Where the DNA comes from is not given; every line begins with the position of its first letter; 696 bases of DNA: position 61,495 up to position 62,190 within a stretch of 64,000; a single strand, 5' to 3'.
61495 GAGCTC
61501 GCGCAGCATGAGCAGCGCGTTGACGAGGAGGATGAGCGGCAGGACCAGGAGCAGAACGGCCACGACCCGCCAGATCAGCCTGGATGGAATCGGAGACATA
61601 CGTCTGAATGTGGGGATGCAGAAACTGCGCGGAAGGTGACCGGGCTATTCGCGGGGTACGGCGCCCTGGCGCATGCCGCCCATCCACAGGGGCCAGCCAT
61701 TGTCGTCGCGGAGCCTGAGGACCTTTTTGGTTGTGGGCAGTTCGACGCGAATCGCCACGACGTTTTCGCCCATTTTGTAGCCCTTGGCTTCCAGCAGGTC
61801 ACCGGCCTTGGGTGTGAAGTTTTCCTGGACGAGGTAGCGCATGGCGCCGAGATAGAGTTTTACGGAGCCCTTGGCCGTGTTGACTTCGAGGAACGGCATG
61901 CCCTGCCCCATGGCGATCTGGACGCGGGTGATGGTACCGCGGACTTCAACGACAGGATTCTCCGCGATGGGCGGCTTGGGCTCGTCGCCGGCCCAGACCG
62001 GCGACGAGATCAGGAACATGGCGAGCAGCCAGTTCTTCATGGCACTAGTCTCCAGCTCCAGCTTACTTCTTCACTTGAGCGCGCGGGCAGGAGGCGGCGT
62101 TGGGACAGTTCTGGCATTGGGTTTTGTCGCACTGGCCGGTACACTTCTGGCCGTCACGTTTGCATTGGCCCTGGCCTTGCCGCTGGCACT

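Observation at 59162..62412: Self-contained sigma-54 envelope-sensing module: mini-protein, periplasmic protein, kinase, activator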

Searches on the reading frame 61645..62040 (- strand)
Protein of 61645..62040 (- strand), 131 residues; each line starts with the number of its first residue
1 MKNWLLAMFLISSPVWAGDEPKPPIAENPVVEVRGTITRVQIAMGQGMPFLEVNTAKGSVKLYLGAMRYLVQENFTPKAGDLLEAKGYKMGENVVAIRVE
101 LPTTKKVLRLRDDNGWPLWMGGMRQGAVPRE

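Call 3: search_protein_families(library=pfam, proteins=[window:61645-62040:-], max_evalue=0.1)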
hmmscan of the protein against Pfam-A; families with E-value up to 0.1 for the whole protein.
window:61645-62040:- (131 aa): 0 families

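Call 6: search_protein_families(library=ncbifam, proteins=[window:61645-62040:-], max_evalue=0.1)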
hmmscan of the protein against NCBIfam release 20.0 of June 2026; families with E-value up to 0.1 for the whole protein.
window:61645-62040:- (131 aa): 0 families

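Call 7: find_homologous_proteins(query=window:61645-62040:-, max_evalue=0.001)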
Query window:61645-62040:- (131 aa): 28 proteins with E <= 0.001 among 30 candidates.
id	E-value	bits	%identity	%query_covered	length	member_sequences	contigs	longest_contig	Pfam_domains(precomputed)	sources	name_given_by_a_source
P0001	1.9e-73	263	89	100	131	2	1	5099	-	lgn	-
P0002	3.4e-72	259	90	100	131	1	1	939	-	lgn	-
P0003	5.6e-72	258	89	91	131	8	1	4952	-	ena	-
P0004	1.3e-71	257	88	97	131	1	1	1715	-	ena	-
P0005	2.0e-69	250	88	91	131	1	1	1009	-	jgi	jgi:hypothetical protein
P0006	1.9e-68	247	85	91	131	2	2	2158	-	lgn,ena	-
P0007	2.4e-68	246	87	92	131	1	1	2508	-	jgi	jgi:hypothetical protein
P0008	1.7e-66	240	83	96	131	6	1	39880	-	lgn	-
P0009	2.0e-65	237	83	96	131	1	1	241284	-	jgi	jgi:hypothetical protein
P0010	1.4e-64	234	81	92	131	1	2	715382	-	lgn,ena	-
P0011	2.5e-63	230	89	89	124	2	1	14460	-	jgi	jgi:hypothetical protein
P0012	3.6e-63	229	81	91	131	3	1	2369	-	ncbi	-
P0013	5.2e-63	229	79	92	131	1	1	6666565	-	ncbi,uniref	ncbi:hypothetical protein [Paludibaculum fermentans]|uniref:hypothetical protein n=1 Tax=Paludibacul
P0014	1.3e-62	228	79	96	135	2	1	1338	-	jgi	jgi:hypothetical protein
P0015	1.1e-61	225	78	92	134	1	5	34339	-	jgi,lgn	jgi:hypothetical protein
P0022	1.4e-51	192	69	90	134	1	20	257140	-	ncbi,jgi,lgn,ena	jgi:hypothetical protein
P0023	1.4e-46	176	62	99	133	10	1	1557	PF26390.1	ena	-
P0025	5.1e-46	174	62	99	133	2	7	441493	PF26390.1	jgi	jgi:hypothetical protein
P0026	7.3e-37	144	56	94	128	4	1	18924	PF26390.1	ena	-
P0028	3.7e-26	110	50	80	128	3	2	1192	-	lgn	-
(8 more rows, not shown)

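Call 8: search_solved_structures(query=window:61645-62040:-, max_evalue=10)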
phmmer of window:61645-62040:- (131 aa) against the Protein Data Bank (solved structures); distinct sequences matched with E-value up to 10: 1.
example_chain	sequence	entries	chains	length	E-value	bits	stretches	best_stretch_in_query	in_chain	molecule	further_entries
8bl6_A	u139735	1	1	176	0.1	16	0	79-118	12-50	dIG14-scdim-EF62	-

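Call 9: search_protein_families(library=pfam, proteins=[P0023, P0025, P0026, P0028, P0013], max_evalue=1)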
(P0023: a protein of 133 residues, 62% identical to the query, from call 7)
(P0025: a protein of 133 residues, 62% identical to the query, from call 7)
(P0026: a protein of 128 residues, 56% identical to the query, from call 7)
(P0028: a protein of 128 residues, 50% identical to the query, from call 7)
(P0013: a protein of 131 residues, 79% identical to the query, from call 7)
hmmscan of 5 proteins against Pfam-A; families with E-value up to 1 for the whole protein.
P0023 (133 aa): 1 family
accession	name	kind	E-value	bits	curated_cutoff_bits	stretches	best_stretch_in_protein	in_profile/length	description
PF02890.19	DUF226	-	0.097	13.1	25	1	48-76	69-97/139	Borrelia family of unknown function DUF226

P0025 (133 aa): 1 family
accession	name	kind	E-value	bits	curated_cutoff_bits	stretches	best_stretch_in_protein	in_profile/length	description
PF02890.19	DUF226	-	0.29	11.6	25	1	50-77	71-98/139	Borrelia family of unknown function DUF226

P0026 (128 aa): 2 families
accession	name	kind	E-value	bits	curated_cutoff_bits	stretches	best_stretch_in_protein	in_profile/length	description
PF01336.31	tRNA_anti-codon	-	0.0016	18.7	27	1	28-85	1-56/75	OB-fold nucleic acid binding domain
PF13742.12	tRNA_anti_2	-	0.006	17.2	27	1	26-84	20-76/95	OB-fold nucleic acid binding domain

P0028 (128 aa): 1 family
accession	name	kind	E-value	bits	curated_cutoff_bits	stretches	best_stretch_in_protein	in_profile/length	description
PF13742.12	tRNA_anti_2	-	0.2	12.4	27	1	29-88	19-76/95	OB-fold nucleic acid binding domain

P0013 (131 aa): 2 families
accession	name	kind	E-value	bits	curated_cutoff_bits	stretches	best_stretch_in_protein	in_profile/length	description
PF02890.19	DUF226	-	0.14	12.7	25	1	48-74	71-97/139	Borrelia family of unknown function DUF226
PF13861.12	FLgD_tudor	-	0.22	12.2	26.9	1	30-62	24-54/58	FlgD Tudor-like domain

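Call 10: find_encoding_contigs(protein=P0013, flank=6000, max_places=3)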
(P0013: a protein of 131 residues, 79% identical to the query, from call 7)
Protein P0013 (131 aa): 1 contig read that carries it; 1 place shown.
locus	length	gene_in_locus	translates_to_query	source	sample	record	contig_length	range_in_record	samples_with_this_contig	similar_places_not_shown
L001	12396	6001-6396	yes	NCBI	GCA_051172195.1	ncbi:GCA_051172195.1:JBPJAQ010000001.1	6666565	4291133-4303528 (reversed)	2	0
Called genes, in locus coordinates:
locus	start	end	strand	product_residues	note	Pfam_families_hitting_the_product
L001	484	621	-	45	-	-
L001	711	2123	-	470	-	PF12801:Fer4_5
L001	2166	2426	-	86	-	-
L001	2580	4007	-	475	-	PF22113:Mtrc-MtrF_II-IV_dom (faint)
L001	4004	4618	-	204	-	PF07638:Sigma70_ECF (faint), PF04542:Sigma70_r2, PF08281:Sigma70_r4_2, PF04545:Sigma70_r4 (weak)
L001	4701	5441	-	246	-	PF26390:MamS_MamX (weak)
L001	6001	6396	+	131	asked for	-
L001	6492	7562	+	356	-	PF00512:HisKA, PF02518:HATPase_c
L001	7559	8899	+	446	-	PF00072:Response_reg, PF00158:Sigma54_activat, PF14532:Sigma54_activ_2, PF07728:AAA_5, PF25601:AAA_lid_14, PF02954:HTH_8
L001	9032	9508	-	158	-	PF04978:MST (weak), PF12867:DinB_2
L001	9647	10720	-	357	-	PF00672:HAMP, PF00512:HisKA, PF02518:HATPase_c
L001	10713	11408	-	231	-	PF00072:Response_reg, PF00486:Trans_reg_C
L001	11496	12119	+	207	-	PF02557:VanY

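Call 11: find_encoding_contigs(protein=P0025, flank=6000, max_places=3)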
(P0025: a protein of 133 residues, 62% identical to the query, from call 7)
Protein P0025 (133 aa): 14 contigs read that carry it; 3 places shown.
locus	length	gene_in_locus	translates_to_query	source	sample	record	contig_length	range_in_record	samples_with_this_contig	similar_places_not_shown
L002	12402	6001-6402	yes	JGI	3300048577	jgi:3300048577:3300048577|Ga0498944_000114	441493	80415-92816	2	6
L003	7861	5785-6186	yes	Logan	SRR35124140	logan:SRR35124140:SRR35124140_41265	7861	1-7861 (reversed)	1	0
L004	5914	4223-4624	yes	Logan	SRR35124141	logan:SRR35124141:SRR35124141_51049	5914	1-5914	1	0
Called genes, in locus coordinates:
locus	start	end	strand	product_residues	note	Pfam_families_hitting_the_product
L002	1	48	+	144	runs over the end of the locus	PF13525:YfiO (faint), PF13371:TPR_9 (weak)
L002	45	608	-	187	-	PF01582:TIR (weak), PF13676:TIR_2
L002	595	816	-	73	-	-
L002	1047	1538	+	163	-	PF12385:Peptidase_C70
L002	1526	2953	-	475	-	PF12801:Fer4_5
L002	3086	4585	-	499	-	PF14522:Cytochrome_C7 (faint), PF22113:Mtrc-MtrF_II-IV_dom (faint)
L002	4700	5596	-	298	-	PF26390:MamS_MamX (faint)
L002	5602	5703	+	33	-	-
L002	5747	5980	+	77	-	-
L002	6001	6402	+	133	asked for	PF26390:MamS_MamX (weak)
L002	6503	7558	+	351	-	PF00512:HisKA, PF02518:HATPase_c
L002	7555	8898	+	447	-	PF00072:Response_reg, PF00158:Sigma54_activat, PF13191:AAA_16 (weak), PF14532:Sigma54_activ_2, PF00004:AAA (weak), PF07728:AAA_5 (weak), PF25601:AAA_lid_14, PF02954:HTH_8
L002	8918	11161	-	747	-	PF07494:Reg_prop (faint), PF20067:SSL_N (faint), PF24684:Vgb_lyase (weak)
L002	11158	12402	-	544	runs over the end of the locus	PF05580:Peptidase_S55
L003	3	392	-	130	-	?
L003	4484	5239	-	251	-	PF26390:MamS_MamX (weak)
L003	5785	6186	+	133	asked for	PF26390:MamS_MamX (weak)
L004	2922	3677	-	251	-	PF26390:MamS_MamX (weak)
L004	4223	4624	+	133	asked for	PF26390:MamS_MamX (weak)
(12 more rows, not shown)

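Call 17: find_related_loci(query=A1, collection=genome_contigs, flank=8000)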
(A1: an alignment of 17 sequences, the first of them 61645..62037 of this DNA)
Query A1 (130 aa) in genome_contigs; peptide patterns used: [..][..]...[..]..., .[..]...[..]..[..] (x = any residue, [..] = any of these).
277 stretches matched a pattern; 25 encode a relative of the query (tblastn E <= 1e-3); 25 distinct loci.
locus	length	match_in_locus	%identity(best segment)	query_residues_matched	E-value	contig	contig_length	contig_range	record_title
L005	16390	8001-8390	91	1-130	3e-78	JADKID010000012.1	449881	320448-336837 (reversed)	MAG: Bryobacterales bacterium isolate Skiv_18-Q3-R9-52_BATAC.396 tig00003647-10-4499250, whole genome shotgun sequence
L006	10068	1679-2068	91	1-130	1e-76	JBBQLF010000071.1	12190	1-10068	MAG: Bryobacterales bacterium isolate Co_metawrap_518 Cmw_518_k141_13612240_length_12190_cov_9.0000, whole genome shotgu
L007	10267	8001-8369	89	1-123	7e-72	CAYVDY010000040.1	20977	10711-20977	MAG TPA_asm: uncultured Candidatus Solibacter sp. isolate SRP302447_co4_276 genome assembly, contig: NODE_6648_length_20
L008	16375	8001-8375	83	1-125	8e-68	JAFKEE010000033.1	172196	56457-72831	MAG: Acidobacteria bacterium isolate SCN18_31_3_15_R4_B_62_15 SCN18_31_3_15_R4_B_scaffold_169, whole genome shotgun sequ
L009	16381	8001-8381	83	1-126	7e-68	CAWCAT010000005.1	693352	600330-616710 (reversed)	MAG: Bryobacteraceae bacterium isolate MFD03899.bin.2.143 genome assembly, contig: contig_15635, whole genome shotgun se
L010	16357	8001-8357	79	1-119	8e-64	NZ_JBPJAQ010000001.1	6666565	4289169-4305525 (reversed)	Paludibaculum fermentans strain T20B24 1, whole genome shotgun sequence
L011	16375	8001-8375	74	2-126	2e-62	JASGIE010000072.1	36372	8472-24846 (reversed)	MAG: Paludibaculum sp. isolate 5N274 JMF-2111-06-0005.ont.bin.274_74, whole genome shotgun sequence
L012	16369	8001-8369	72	1-118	1e-56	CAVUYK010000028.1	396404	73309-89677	MAG: Terriglobales bacterium isolate MFD05942.bin.2.68 genome assembly, contig: contig_9457, whole genome shotgun sequen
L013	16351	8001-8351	69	1-117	1e-52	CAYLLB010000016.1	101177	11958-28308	MAG TPA_asm: uncultured Solibacteraceae bacterium isolate SRP167436_co1_335 genome assembly, contig: NODE_172_length_101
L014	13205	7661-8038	71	1-126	4e-58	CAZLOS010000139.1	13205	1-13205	MAG TPA_asm: uncultured Solibacteraceae bacterium isolate SRP216815_co1_19 genome assembly, contig: NODE_5998_length_132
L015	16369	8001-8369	49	4-129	6e-37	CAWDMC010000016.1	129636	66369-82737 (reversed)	MAG: uncultured Acidobacteriota bacterium isolate MFD04944.bin.1.7 genome assembly, contig: contig_61134, whole genome s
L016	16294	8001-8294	57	23-120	5e-35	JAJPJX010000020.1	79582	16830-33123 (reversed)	MAG: Solibacteraceae bacterium isolate Centralia_MAG_57 k107_638916, whole genome shotgun sequence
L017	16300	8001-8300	54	19-118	6e-35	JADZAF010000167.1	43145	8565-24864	MAG: Bryobacterales bacterium isolate SJ613 c_000000364949, whole genome shotgun sequence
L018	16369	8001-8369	48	4-129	1e-34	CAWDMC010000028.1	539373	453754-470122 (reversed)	MAG: uncultured Acidobacteriota bacterium isolate MFD04944.bin.1.7 genome assembly, contig: contig_9841, whole genome sh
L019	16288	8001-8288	54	30-125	5e-34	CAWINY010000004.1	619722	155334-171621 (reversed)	MAG: uncultured Acidobacteriota bacterium isolate MFD01299.bin.1.190 genome assembly, contig: contig_33919, whole genome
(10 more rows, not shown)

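Call 21: find_encoding_contigs(protein=P0026, flank=8000, max_places=3)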
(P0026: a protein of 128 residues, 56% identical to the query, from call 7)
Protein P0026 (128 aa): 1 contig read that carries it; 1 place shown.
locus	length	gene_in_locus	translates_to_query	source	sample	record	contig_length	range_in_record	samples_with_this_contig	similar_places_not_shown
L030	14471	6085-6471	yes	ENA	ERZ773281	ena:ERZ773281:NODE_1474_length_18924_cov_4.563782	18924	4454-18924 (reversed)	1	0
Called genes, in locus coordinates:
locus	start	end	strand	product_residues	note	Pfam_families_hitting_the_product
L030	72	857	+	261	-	-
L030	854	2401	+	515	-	PF04411:PDDEXK_7 (faint)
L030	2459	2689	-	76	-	-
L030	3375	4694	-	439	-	PF00072:Response_reg, PF00158:Sigma54_activat, PF14532:Sigma54_activ_2, PF01078:Mg_chelatase (faint), PF07728:AAA_5, PF25601:AAA_lid_14, PF02954:HTH_8, PF13556:HTH_30 (faint)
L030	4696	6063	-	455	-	PF00512:HisKA, PF13581:HATPase_c_2 (faint), PF02518:HATPase_c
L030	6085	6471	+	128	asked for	PF26390:MamS_MamX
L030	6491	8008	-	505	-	PF14522:Cytochrome_C7 (faint), PF22113:Mtrc-MtrF_II-IV_dom (faint), PF13435:Cytochrome_C554 (faint)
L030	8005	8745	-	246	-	PF00582:Usp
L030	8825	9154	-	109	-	-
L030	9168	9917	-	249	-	PF26390:MamS_MamX (faint)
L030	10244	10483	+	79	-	-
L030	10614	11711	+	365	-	PF12801:Fer4_5, PF12838:Fer4_7 (faint), PF12801:Fer4_5 (weak)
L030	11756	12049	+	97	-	-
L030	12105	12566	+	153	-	PF02566:OsmC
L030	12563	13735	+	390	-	-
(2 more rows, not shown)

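Call 22: find_encoding_contigs(protein=P0022, flank=8000, max_places=3)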
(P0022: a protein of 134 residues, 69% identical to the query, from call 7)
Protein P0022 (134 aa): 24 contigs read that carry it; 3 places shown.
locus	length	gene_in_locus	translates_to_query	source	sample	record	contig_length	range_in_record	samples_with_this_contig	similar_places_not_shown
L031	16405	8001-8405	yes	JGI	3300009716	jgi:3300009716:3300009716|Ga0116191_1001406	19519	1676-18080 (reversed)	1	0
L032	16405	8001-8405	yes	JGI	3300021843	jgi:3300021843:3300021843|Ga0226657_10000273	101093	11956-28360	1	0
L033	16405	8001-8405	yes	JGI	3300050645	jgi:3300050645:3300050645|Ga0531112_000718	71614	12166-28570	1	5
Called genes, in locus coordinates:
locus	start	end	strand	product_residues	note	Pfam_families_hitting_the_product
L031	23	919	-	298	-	PF00149:Metallophos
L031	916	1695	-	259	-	PF02567:PhzC-PhzF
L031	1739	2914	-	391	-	PF14307:Glyco_tran_WbsX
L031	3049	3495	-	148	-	-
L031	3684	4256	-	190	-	PF01928:CYTH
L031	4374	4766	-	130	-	-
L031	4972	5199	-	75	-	-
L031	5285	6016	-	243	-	-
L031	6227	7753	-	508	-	PF12708:Pect-lyase_RHGA_epim, PF00295:Glyco_hydro_28, PF13229:Beta_helix (weak)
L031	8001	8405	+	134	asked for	-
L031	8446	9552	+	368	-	PF00512:HisKA, PF02518:HATPase_c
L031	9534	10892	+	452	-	PF00072:Response_reg, PF00158:Sigma54_activat, PF14532:Sigma54_activ_2, PF00004:AAA (faint), PF07728:AAA_5 (weak), PF25601:AAA_lid_14, PF02954:HTH_8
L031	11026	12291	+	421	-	PF02812:ELFV_dehydrog_N, PF00208:ELFV_dehydrog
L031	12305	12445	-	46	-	PF11146:DUF2905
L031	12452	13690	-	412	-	PF01261:AP_endonuc_2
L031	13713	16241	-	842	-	PF17132:Glyco_hydro_106, PF22666:Glyco_hydro_2_N2 (weak)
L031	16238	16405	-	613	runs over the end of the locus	?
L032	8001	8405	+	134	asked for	-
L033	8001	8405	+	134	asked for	-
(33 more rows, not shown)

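Call 24: predict_structure(alignment_id=A1)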
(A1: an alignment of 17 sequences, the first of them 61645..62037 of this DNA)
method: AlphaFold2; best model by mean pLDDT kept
length: 130 residues; sequences in the alignment: 17
mean_pLDDT: 78.0   pTM: 0.66
mean pLDDT of the five models: 78.0, 75.8, 75.1, 74.7, 53.6
residues with pLDDT >= 90: 59; 70-90: 32; 50-70: 17; < 50: 22
segments of 3 or more residues with pLDDT < 50: 1-6, 10-18, 124-130
pLDDT, mean of each block of 10 residues (from residue 1): 47 48 73 96 80 95 86 91 93 93 91 74 46
secondary structure, 60 per line:
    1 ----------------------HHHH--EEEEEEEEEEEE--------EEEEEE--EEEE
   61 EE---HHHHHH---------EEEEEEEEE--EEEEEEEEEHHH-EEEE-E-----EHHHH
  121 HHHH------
elements in order: H23-26 E29-40 E49-54 E57-62 H66-71 E81-89 E92-100 E105-108 H117-124

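Call 31: fold_search(model_id=the predicted structure, library=pdb)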
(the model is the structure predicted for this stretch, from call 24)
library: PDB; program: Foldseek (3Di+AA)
matches with E <= 10: 1211; with E <= 0.001: 55
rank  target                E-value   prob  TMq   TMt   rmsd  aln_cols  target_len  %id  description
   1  3amt_A                1.4e-04  1.00  0.47  0.16   2.5        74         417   20  Crystal structure of the TiaS-tRNA(Ile2)-ATP complex (released 2011-10-19)
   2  1bbu                  1.5e-04  1.00  0.47  0.14   9.4        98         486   28  LYSYL-TRNA SYNTHETASE (LYSS) COMPLEXED WITH LYSINE (released 2000-11-10)
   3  3au7                  2.3e-04  1.00  0.52  0.21   7.9       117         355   17  Crystal structure of the ZRD-deleted mutant of TiaS in complex with agmatine (released 2011-10-19)
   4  5zh4_B                2.3e-04  1.00  0.41  0.13  15.2       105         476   16  CRYSTAL STRUCTURE OF PfKRS WITH INHIBITOR CLADO-7 (released 2018-06-27)
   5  8k9s_B                2.8e-04  1.00  0.44  0.13   9.0       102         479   16  Crystal structure of plasmodium LysRS complexing with ASP3026 derived LysRS inhibitor 1 (ADKI1) (released 2024-06-26)
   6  4pg3_B                3.2e-04  1.00  0.43  0.13   9.1       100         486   15  Crystal structure of KRS complexed with inhibitor (released 2014-07-16)
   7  6kab_C                3.2e-04  1.00  0.39  0.12   9.2       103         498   16  Crystal structure of plasmodium lysyl-tRNA synthetase in complex with a cladosporin derivative 2 (released 2020-04-08)
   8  4joi_B                3.2e-04  1.00  0.39  0.36  11.6       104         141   17  Crystal structure of the human telomeric Stn1-Ten1 complex (released 2013-05-29)
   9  4ycv_B                3.2e-04  1.00  0.41  0.12  15.9       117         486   16  Crystal structure of cladosporin in complex with plasmodium lysyl-tRNA synthetase (released 2015-06-24)
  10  3amu_A                3.4e-04  1.00  0.45  0.15   2.8        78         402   19  Crystal structure of the TiaS-tRNA(Ile2)-AMPCPP-agmatine complex (released 2011-10-19)
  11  5xob                  3.6e-04  1.00  0.46  0.16   2.7        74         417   20  Crystal structure of apo TiaS (tRNAIle2 agmatidine synthetase) (released 2018-08-29)
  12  4ex5_B                3.6e-04  1.00  0.43  0.13  10.7       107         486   22  Crystal structure of lysyl-tRNA synthetase LysRS from Burkholderia thailandensis bound to lysine (released 2012-05-09)
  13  4dpg_A                3.6e-04  1.00  0.41  0.12   9.3        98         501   14  Crystal Structure of Human LysRS: P38/AIMP2 Complex I (released 2013-02-13)
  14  4dpg_D                3.8e-04  1.00  0.41  0.12   9.3        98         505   14  Crystal Structure of Human LysRS: P38/AIMP2 Complex I (released 2013-02-13)
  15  6m0t_A                3.8e-04  1.00  0.41  0.12   9.4       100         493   16  Crystal Structure of Lysyl-tRNA Synthetase from Plasmodium falciparum complexed with L-lysine and Cladosporin derivati (released 2021-04-21)
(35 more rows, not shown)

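Call 32: search_protein_families(library=pfam, proteins=[L001:4701-5441:-, L002:3086-4585:-, L002:1526-2953:-], max_evalue=1)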
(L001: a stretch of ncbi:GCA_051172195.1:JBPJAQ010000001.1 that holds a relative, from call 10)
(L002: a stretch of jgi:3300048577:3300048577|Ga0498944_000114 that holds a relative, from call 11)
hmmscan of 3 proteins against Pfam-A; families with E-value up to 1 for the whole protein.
L001:4701-5441:- (246 aa): 0 families

L002:3086-4585:- (499 aa): 12 families
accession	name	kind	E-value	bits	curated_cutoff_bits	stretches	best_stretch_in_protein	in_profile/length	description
PF22113.1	Mtrc-MtrF_II-IV_dom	-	1.9e-08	34.5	30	1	27-232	29-166/176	Outer membrane cytochrome MtrC/MtrF-like, domains II/IV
PF14522.11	Cytochrome_C7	-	8.6e-06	25.9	24.8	1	122-229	12-66/67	Cytochrome c7 and related cytochrome c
PF13442.11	Cytochrome_CBB3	-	2e-05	25.2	27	0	222-273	11-52/68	Cytochrome C oxidase, cbb3-type, subunit III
PF14537.11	Cytochrom_c3_2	-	0.00031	21.6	25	1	83-132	20-66/79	Cytochrome c3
PF13435.11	Cytochrome_C554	-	0.00057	21.2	20.8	1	29-130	2-83/84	Cytochrome c554 and c-prime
PF09699.15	Paired_CXXCH_1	-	0.0023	18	20.6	0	88-100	5-17/41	Doubled CXXCH motif (Paired_CXXCH_1)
PF00034.26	Cytochrom_C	-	0.0067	18.2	21.3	0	223-248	10-27/90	Cytochrome c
PF03264.19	Cytochrom_NNT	-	0.065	13.4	24.1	1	28-131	67-165/174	NapC/NirT cytochrome c family, N-terminal region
PF02085.21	Cytochrom_CIII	-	0.21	12.4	22.9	0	169-232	37-85/101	Class III cytochrome C family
PF02335.20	Cytochrom_C552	-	0.43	9.9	24.1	0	213-234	235-256/438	Cytochrome c552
PF01667.23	Ribosomal_S27e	-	0.57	10.4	24.5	1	183-205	25-47/55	Ribosomal protein S27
PF14376.11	Haem_bd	-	0.74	10.2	27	0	72-103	20-53/133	Haem-binding domain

L002:1526-2953:- (475 aa): 6 families
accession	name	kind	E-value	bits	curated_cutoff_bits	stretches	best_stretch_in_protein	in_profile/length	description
PF12801.12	Fer4_5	-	6.5e-19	68.1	22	2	85-129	3-47/48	4Fe-4S binding domain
PF13237.11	Fer4_10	-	0.011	16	25.5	2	226-271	2-53/53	4Fe-4S dicluster domain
PF13187.11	Fer4_9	-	0.02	15.4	27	1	233-272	2-49/52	4Fe-4S dicluster domain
PF14697.11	Fer4_21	-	0.023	15.3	35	1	205-243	14-51/59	4Fe-4S dicluster domain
PF05584.17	Sulfolobus_pRN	-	0.14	12.7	20.8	1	412-471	16-70/72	Sulfolobus plasmid regulatory protein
PF12838.12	Fer4_7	-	0.48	11.4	27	0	233-271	2-49/52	4Fe-4S dicluster domain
